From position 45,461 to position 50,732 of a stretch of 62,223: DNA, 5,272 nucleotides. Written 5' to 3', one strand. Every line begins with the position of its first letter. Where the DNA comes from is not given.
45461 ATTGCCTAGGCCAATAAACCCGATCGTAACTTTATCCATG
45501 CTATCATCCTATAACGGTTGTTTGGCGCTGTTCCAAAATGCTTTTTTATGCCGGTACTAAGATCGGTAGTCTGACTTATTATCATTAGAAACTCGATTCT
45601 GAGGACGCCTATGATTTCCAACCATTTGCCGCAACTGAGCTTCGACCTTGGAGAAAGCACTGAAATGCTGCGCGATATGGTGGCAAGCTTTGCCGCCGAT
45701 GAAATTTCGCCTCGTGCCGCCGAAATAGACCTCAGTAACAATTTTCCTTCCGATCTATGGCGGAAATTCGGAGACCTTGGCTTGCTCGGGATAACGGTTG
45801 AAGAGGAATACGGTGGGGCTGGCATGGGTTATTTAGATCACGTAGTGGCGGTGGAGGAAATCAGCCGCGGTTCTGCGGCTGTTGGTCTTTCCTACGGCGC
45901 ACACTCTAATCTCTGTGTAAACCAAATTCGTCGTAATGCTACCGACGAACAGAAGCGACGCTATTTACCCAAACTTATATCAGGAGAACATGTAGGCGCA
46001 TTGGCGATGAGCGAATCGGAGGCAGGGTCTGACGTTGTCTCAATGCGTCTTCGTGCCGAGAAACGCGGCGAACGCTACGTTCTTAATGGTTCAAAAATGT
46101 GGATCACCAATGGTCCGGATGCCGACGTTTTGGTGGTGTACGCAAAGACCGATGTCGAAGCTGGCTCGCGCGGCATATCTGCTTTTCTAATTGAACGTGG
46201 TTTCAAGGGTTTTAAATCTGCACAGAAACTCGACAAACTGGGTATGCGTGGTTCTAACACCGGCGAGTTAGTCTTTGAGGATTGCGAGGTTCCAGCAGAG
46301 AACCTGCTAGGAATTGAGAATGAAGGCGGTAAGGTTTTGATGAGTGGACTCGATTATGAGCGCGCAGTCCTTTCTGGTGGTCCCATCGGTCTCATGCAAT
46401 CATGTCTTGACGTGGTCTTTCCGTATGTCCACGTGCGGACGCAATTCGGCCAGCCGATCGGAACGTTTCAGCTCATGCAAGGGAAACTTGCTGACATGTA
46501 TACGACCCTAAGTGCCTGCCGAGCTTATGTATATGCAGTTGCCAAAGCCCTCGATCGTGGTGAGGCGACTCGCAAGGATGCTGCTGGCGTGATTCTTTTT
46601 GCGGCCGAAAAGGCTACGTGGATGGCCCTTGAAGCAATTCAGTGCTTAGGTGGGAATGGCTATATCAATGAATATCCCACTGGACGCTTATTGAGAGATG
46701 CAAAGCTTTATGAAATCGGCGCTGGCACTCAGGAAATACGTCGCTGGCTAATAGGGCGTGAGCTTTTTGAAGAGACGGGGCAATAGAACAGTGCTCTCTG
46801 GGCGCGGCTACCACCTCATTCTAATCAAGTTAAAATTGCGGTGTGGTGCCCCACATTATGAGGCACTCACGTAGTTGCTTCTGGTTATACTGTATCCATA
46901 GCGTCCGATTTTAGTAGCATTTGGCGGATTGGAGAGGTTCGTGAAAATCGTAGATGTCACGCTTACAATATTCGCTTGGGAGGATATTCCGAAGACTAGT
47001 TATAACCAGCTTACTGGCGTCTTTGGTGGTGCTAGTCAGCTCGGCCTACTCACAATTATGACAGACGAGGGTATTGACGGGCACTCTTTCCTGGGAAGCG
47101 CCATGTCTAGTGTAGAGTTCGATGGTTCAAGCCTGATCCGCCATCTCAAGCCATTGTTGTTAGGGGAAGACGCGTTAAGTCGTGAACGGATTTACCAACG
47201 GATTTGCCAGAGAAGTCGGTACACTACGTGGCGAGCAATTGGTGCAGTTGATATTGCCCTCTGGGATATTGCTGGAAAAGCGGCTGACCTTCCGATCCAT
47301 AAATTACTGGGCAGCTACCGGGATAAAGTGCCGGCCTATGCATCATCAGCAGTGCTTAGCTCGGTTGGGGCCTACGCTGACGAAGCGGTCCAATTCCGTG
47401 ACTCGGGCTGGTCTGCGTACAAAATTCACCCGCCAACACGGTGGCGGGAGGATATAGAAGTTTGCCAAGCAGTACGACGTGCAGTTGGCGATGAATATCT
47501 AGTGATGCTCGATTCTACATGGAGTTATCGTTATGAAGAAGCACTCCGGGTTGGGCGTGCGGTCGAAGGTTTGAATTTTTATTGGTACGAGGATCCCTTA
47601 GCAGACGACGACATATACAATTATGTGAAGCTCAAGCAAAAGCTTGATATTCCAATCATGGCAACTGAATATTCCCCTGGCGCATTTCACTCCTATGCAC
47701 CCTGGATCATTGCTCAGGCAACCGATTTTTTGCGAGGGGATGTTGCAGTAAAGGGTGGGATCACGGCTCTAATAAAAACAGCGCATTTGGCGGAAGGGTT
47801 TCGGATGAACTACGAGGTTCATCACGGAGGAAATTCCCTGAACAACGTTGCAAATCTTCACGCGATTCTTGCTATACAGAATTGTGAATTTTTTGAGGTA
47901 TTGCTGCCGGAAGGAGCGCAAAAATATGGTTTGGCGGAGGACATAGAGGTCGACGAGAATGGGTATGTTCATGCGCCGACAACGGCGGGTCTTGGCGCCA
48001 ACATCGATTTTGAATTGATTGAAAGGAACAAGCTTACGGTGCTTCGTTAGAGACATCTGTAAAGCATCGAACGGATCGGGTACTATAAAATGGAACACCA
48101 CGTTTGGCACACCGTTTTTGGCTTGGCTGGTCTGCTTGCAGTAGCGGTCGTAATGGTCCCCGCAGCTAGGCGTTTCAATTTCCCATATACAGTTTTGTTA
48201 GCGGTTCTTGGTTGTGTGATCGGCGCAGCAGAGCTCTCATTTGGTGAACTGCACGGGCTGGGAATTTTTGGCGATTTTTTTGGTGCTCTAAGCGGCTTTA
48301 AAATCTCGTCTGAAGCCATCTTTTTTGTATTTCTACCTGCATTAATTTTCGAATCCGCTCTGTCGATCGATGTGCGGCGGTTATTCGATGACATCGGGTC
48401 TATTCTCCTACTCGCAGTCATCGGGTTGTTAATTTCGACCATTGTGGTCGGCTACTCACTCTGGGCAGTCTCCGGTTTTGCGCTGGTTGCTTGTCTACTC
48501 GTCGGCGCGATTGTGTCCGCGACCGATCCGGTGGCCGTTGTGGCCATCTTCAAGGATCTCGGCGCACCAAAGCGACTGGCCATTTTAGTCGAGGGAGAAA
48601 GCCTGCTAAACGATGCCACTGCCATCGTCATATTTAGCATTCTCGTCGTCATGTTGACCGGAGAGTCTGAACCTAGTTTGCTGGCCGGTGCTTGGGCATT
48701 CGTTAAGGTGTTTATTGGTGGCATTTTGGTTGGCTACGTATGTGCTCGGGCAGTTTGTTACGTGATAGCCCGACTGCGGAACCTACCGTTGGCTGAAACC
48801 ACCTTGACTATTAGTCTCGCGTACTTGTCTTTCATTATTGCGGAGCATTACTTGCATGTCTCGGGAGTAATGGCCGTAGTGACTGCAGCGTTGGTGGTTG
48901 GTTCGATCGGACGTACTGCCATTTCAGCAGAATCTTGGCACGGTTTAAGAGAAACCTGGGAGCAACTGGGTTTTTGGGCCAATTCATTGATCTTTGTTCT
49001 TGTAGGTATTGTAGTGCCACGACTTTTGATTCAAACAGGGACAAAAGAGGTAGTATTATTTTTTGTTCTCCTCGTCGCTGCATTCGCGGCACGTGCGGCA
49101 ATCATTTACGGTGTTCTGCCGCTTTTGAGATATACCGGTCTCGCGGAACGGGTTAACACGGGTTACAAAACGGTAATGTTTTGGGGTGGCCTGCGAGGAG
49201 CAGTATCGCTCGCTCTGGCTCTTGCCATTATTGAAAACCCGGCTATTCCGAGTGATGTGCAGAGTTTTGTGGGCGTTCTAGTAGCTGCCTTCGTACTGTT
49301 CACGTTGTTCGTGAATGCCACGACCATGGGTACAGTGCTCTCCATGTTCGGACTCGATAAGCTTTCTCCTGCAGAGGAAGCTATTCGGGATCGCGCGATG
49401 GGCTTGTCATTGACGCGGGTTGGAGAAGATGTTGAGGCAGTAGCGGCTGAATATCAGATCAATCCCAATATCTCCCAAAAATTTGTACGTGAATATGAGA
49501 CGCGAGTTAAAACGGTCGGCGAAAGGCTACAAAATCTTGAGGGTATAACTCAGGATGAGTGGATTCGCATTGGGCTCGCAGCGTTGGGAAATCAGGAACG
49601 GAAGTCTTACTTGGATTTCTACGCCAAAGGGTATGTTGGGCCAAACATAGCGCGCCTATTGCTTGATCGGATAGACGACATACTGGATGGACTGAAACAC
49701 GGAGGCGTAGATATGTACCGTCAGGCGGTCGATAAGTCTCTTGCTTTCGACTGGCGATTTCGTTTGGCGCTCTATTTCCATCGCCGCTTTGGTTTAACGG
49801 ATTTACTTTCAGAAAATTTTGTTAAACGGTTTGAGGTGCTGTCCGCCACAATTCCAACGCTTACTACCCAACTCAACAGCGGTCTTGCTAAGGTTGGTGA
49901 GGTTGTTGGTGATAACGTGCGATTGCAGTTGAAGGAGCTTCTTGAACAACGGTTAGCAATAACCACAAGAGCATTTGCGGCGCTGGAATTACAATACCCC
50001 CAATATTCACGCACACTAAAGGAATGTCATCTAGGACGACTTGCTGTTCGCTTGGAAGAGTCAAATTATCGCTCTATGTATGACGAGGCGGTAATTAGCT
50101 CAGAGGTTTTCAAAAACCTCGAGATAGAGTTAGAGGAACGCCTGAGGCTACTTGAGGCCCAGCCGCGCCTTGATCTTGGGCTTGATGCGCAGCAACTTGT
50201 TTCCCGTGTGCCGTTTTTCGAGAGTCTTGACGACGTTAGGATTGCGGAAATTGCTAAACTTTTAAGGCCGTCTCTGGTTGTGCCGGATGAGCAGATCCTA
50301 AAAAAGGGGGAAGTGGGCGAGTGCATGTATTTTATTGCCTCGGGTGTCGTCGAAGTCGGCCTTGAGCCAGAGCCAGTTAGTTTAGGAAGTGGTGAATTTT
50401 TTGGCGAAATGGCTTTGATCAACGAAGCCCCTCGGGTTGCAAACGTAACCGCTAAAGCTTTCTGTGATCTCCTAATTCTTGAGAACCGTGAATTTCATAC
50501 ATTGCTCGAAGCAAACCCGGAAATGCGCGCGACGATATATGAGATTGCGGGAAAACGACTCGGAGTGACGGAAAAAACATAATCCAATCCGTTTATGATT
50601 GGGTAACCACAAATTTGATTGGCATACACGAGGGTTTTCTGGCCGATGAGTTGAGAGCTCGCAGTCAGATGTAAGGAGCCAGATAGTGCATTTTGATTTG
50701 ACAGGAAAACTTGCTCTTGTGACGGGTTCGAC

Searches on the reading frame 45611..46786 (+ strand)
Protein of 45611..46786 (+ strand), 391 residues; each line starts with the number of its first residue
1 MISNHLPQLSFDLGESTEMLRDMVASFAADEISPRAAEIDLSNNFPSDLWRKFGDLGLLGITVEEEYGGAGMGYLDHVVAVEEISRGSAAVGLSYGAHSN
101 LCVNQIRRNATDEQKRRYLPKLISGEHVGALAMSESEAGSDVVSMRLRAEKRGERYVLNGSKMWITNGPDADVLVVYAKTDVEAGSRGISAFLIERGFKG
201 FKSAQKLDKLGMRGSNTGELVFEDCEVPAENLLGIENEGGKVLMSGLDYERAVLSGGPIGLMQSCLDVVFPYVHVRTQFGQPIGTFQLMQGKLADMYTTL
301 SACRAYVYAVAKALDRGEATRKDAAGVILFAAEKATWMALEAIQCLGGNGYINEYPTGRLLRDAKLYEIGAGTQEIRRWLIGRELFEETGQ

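Call 32: search_protein_families(library=pfam, proteins=[window:45611-46786:+], max_evalue=0.0001)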
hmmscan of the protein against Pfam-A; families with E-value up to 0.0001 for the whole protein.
window:45611-46786:+ (391 aa): 4 families
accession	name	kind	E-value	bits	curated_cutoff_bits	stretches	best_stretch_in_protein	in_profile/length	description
PF02771.21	Acyl-CoA_dh_N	-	1.4e-41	141.9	22.9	1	15-126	2-113/113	Acyl-CoA dehydrogenase, N-terminal domain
PF00441.29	Acyl-CoA_dh_1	-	5.8e-41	140.6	22.4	1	237-385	1-149/150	Acyl-CoA dehydrogenase, C-terminal domain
PF02770.24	Acyl-CoA_dh_M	-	5.2e-25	87.9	33.3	1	130-225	1-97/97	Acyl-CoA dehydrogenase, middle domain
PF08028.16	Acyl-CoA_dh_2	-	1.1e-10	42.3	22.7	1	259-368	8-127/134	Acyl-CoA dehydrogenase, C-terminal domain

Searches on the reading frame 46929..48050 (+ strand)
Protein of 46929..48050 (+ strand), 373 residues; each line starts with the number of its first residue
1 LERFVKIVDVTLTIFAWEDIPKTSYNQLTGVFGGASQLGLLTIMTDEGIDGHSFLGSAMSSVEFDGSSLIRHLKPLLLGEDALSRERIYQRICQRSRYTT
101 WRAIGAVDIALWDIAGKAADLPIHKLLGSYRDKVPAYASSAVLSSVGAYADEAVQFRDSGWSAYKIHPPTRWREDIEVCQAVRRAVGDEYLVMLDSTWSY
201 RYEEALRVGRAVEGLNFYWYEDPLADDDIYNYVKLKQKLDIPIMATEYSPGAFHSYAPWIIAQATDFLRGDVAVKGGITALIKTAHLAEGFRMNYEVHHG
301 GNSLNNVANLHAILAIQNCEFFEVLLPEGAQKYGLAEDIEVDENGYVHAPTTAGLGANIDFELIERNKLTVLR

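Call 32: search_protein_families(library=pfam, proteins=[window:46929-48050:+], max_evalue=0.0001)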
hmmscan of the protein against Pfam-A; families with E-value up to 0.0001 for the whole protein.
window:46929-48050:+ (373 aa): 2 families
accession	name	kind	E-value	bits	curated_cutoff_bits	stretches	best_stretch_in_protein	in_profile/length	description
PF13378.12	MR_MLE_C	-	3.7e-47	161.3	29.4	1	149-361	2-217/219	Enolase C-terminal domain-like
PF02746.21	MR_MLE_N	-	5.9e-15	55.9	22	1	37-128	27-117/117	Mandelate racemase / muconate lactonizing enzyme, N-terminal domain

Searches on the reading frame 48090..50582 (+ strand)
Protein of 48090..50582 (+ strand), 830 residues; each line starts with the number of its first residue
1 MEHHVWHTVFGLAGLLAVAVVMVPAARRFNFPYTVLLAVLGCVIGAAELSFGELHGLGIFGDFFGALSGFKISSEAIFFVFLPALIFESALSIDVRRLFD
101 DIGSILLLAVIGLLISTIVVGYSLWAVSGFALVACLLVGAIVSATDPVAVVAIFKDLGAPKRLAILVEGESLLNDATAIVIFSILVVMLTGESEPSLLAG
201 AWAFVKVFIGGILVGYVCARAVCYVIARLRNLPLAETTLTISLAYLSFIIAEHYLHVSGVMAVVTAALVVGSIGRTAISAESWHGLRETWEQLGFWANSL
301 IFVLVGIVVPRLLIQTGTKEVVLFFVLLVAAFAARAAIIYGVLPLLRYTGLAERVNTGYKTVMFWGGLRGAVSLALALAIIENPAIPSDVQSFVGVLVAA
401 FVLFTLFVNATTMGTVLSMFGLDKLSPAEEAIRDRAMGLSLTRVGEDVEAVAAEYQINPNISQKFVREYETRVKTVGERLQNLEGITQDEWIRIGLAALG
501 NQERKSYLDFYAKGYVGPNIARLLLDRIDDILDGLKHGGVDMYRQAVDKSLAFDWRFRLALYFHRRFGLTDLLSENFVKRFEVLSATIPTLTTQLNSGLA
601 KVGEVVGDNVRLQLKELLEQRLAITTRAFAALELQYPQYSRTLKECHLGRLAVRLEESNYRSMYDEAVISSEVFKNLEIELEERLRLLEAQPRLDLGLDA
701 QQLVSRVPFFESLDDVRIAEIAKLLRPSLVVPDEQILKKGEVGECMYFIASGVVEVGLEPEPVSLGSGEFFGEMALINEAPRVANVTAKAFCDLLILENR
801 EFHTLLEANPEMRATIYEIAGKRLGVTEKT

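Call 32: search_protein_families(library=pfam, proteins=[window:48090-50582:+], max_evalue=0.0001)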
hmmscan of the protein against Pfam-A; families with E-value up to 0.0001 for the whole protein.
window:48090-50582:+ (830 aa): 2 families
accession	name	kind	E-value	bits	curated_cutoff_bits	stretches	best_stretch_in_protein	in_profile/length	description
PF00999.27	Na_H_Exchanger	-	5.5e-58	197.1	26.2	1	19-417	3-373/375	Sodium/hydrogen exchanger, transmembrane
PF00027.35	cNMP_binding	-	2.9e-15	56.5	27.5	1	732-809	6-89/89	Cyclic nucleotide-binding domain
